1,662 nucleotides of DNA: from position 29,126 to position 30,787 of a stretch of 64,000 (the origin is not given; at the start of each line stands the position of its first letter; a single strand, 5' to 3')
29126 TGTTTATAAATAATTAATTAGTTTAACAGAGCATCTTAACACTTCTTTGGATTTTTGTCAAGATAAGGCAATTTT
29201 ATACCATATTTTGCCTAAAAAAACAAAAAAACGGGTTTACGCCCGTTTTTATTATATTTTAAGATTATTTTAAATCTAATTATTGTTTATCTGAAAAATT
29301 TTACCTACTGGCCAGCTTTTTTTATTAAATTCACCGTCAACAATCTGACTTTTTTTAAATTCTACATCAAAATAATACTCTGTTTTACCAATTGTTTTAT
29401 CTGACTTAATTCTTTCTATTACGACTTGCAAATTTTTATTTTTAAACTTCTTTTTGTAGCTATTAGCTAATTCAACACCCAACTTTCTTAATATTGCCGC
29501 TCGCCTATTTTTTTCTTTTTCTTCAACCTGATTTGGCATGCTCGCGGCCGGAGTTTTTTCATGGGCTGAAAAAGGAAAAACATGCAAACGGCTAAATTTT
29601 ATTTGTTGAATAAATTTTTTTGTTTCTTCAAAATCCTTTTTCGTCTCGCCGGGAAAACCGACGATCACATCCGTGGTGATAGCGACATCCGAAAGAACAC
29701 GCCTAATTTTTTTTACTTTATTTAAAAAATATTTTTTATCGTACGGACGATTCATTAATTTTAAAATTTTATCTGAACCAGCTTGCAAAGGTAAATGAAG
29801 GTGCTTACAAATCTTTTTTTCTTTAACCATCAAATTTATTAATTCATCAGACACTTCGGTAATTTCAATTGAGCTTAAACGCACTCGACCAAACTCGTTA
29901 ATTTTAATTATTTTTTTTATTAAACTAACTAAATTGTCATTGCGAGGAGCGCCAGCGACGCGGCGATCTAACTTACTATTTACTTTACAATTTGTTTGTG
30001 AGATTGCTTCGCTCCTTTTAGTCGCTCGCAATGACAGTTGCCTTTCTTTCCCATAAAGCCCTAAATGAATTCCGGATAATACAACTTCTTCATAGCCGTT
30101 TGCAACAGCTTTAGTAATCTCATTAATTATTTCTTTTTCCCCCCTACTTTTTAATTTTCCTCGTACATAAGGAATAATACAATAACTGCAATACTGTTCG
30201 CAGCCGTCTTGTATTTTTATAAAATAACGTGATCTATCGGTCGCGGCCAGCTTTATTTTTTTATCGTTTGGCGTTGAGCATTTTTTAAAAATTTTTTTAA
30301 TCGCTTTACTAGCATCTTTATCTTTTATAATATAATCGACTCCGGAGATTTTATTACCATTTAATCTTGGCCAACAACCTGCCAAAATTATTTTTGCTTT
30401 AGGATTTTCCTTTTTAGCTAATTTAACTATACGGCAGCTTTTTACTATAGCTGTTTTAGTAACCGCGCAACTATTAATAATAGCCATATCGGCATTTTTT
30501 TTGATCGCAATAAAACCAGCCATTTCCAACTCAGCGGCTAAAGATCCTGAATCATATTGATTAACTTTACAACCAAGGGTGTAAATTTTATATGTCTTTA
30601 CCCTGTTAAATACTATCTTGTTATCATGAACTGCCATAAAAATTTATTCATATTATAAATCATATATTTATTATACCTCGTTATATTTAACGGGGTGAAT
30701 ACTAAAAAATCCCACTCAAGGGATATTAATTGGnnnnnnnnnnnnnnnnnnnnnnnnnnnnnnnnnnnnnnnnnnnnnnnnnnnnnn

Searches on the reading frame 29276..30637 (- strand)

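Call 8: search_protein_families(library=pfam, proteins=[window:29276-30637:-], max_evalue=0.01)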
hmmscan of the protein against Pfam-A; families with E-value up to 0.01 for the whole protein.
window:29276-30637:- (453 aa): 2 families
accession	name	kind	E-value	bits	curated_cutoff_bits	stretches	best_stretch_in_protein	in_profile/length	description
PF04055.27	Radical_SAM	-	1.8e-24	87.2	29.5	1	140-343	1-166/166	Radical SAM superfamily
PF00919.26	UPF0004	-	1.4e-17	64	27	1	16-98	2-87/98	Uncharacterized protein family UPF0004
